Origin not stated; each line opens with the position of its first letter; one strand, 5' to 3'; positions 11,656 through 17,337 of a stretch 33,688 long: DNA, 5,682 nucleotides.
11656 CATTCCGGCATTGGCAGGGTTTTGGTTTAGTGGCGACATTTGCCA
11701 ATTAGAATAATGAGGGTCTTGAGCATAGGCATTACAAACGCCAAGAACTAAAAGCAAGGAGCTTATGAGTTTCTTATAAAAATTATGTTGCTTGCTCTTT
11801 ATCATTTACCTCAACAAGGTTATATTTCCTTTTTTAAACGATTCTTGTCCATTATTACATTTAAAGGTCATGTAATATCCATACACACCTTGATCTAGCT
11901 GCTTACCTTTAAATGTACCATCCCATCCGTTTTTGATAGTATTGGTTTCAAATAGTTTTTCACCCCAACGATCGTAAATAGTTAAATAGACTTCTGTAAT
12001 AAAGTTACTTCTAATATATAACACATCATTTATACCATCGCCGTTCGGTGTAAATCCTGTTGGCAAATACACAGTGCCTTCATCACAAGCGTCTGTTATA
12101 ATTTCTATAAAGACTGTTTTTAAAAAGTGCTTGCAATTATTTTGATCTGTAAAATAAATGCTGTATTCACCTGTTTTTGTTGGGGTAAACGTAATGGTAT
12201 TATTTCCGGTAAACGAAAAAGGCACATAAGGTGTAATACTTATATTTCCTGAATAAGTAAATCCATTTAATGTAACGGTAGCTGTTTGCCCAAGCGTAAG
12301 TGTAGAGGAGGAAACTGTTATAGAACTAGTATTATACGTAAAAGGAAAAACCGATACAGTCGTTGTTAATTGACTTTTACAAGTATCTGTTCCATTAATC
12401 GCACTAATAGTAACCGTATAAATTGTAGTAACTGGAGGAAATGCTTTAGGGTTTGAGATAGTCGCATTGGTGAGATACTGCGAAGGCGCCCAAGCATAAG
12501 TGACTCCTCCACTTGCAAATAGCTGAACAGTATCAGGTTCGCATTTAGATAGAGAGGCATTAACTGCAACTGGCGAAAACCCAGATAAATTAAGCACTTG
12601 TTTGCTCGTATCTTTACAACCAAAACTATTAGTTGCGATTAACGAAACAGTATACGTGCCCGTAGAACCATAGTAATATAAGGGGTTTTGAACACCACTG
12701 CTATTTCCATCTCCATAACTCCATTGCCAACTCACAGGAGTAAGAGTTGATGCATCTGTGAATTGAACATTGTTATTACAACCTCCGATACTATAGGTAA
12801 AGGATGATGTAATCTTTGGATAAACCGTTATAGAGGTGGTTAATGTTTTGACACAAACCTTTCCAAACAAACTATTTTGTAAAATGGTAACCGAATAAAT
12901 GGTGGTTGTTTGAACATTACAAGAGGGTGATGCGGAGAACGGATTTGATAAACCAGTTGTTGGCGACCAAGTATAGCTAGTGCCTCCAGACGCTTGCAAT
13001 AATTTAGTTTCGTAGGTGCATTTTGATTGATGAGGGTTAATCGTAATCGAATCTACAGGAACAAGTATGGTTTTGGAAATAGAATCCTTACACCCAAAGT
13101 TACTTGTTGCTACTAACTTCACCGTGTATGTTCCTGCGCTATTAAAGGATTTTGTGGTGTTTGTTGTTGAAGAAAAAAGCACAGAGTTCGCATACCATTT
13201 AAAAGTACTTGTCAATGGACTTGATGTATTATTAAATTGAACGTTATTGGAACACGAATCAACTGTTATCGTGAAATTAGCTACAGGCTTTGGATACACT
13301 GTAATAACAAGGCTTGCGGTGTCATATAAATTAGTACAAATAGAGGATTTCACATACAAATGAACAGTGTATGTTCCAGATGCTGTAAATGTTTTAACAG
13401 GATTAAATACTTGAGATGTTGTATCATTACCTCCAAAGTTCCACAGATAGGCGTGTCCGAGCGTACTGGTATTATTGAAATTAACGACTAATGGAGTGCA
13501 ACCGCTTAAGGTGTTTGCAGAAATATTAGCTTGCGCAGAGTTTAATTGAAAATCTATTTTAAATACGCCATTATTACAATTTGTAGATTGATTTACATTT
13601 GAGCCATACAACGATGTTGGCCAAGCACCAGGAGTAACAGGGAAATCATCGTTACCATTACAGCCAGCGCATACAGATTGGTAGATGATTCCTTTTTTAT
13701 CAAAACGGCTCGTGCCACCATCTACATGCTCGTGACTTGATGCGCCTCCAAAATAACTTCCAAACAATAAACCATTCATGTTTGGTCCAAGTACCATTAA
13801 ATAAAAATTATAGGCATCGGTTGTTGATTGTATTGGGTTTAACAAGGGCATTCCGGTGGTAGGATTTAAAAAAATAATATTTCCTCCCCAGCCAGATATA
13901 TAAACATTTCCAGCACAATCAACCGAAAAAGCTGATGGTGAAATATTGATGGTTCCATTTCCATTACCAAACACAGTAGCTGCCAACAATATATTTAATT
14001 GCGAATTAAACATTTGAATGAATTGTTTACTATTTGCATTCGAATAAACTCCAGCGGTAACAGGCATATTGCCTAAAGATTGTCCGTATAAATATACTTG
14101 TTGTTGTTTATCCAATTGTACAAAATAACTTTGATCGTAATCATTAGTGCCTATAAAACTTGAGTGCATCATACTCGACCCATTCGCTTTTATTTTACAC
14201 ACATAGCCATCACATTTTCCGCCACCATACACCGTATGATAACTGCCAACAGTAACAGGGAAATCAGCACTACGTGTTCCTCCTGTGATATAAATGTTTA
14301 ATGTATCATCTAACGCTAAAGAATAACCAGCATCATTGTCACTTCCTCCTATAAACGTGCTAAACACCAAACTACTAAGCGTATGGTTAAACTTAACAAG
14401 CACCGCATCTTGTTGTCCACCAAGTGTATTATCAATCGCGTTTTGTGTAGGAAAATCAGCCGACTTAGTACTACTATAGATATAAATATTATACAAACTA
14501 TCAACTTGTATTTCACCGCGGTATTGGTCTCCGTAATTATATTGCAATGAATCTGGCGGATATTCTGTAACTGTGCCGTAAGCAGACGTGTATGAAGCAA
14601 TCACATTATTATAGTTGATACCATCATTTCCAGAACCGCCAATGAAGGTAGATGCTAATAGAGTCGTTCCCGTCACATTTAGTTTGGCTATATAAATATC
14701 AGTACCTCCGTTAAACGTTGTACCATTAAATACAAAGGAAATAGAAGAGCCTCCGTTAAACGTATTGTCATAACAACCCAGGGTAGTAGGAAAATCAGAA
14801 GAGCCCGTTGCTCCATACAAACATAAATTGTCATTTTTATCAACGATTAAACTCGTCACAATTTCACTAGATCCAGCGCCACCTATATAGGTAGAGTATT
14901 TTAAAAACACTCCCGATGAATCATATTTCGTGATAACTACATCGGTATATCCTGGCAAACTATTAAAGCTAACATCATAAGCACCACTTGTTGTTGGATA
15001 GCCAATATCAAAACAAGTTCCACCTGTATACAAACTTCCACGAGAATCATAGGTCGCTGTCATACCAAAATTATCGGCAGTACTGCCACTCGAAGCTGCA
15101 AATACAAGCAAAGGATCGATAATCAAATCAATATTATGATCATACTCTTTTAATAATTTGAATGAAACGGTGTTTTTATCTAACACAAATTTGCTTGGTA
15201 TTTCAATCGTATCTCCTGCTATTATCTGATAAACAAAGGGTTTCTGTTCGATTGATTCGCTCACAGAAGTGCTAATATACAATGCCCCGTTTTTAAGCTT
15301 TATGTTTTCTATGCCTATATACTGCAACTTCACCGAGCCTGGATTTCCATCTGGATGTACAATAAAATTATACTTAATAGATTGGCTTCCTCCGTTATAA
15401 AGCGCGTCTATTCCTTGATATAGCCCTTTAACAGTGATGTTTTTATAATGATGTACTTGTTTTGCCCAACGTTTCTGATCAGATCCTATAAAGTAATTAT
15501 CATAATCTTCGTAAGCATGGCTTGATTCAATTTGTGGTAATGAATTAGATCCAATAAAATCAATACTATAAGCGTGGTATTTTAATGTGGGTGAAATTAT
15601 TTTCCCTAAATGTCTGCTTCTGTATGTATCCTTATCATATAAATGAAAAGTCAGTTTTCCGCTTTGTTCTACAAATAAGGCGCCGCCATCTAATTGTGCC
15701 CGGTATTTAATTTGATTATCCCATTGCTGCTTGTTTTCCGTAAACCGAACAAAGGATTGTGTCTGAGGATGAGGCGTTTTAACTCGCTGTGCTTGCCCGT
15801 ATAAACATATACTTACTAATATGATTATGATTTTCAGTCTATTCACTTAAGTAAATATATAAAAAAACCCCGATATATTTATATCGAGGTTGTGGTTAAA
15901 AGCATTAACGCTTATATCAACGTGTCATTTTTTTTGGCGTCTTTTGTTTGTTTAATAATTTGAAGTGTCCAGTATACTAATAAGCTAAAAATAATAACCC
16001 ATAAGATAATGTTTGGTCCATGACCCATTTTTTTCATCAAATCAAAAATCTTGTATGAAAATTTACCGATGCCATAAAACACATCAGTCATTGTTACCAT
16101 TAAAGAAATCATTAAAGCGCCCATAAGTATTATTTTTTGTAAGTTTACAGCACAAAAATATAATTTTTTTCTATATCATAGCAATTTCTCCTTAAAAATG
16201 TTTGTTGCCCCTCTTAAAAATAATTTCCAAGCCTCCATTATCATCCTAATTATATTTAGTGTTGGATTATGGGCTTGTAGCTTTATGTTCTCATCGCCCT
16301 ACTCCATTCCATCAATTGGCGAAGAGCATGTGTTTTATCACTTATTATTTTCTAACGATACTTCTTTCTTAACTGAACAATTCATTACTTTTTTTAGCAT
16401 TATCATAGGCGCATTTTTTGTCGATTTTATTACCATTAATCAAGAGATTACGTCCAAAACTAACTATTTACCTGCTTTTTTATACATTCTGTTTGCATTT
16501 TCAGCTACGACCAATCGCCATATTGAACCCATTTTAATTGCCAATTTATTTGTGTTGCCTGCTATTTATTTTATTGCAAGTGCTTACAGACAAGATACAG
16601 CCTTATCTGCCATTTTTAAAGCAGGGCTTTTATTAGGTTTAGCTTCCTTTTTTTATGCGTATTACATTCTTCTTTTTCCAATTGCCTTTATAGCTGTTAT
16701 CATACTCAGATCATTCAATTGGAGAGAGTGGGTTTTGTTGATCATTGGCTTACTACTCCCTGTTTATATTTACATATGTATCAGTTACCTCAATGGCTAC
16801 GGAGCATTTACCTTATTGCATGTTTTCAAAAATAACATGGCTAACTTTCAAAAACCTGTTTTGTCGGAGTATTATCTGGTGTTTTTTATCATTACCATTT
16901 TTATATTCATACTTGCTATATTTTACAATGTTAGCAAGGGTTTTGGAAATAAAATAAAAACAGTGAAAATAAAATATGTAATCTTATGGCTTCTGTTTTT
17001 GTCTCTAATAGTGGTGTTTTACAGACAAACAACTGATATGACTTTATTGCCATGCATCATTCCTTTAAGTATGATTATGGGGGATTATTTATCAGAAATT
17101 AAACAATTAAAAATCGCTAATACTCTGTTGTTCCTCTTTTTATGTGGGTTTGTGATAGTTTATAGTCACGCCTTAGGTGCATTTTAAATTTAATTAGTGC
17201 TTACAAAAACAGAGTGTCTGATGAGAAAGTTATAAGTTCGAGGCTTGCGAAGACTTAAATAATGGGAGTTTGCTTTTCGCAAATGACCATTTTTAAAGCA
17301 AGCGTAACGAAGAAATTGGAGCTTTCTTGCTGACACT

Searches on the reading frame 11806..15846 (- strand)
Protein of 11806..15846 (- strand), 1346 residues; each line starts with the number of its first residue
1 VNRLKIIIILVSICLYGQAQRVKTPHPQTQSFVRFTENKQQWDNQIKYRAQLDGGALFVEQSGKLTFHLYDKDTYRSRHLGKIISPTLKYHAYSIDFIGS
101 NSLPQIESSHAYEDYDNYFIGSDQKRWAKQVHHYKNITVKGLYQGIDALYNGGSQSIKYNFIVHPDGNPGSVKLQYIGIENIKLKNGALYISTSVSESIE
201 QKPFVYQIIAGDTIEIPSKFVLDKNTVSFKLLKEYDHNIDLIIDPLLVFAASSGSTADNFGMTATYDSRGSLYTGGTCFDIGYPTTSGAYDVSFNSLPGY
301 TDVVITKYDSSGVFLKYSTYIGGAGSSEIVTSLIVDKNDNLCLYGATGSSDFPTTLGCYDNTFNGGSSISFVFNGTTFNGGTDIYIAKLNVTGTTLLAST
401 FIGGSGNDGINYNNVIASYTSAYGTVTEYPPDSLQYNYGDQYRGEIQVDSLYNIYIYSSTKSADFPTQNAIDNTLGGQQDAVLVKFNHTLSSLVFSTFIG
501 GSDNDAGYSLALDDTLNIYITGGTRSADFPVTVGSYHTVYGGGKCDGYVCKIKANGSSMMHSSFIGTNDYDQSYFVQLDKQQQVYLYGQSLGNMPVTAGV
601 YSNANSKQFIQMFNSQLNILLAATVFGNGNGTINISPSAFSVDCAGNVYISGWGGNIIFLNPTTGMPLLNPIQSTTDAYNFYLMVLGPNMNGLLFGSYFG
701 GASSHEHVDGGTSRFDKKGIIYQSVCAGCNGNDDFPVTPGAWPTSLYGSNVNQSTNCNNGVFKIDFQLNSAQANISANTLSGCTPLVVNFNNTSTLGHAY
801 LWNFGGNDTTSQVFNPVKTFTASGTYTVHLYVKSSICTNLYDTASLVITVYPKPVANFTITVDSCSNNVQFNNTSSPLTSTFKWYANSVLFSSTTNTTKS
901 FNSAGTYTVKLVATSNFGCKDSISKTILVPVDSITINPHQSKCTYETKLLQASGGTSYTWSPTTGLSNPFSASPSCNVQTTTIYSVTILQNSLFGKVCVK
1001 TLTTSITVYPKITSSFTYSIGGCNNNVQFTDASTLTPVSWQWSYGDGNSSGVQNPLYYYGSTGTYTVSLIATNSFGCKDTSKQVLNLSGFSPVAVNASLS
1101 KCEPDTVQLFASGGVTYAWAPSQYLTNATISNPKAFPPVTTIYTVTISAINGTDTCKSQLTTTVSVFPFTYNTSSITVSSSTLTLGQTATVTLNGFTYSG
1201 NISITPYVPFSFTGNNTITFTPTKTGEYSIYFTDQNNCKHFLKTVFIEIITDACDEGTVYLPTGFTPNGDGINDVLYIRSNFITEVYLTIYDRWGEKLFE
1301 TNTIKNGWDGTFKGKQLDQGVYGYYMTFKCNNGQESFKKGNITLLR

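Call 88: search_protein_families(library=pfam, proteins=[window:11806-15846:-], max_evalue=0.00001)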
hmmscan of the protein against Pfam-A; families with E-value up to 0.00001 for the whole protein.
window:11806-15846:- (1346 aa): 5 families
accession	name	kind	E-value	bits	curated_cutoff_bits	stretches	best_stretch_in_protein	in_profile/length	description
PF25778.1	DUF7948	-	7.2e-63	212.9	27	1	35-246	1-214/214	Domain of unknown function (DUF7948)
PF18911.6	PKD_4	-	1.1e-23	83.5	27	1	1025-1082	22-79/85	PKD domain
PF13585.12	CHU_C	-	3.7e-18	65.9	27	1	1261-1344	3-86/86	CHU_C Type IX secretion signal domain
PF00801.26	PKD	-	1.8e-11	44.3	23.5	1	1024-1084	14-78/80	PKD domain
PF06739.17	SBBP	-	1.3e-06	28.7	20.5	0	495-530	2-38/38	Beta-propeller repeat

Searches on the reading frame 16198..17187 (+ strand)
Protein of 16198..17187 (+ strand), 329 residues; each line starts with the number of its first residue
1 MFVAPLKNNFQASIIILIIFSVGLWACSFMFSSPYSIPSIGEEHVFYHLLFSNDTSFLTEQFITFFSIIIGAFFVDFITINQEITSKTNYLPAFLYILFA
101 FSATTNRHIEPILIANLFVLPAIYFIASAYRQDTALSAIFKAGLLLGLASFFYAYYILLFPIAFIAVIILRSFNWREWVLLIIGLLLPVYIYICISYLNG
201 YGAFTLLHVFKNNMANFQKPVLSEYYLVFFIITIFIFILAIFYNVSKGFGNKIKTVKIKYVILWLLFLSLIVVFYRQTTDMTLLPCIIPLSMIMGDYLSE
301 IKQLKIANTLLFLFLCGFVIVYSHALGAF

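Call 89: search_protein_families(library=pfam, proteins=[window:16198-17187:+], max_evalue=0.00001)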
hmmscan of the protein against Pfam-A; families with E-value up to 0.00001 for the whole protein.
window:16198-17187:+ (329 aa): 1 family
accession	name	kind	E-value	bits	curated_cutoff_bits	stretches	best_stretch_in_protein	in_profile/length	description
PF19992.4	DUF6427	-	4e-12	46.5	25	1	53-321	29-292/301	Family of unknown function (DUF6427)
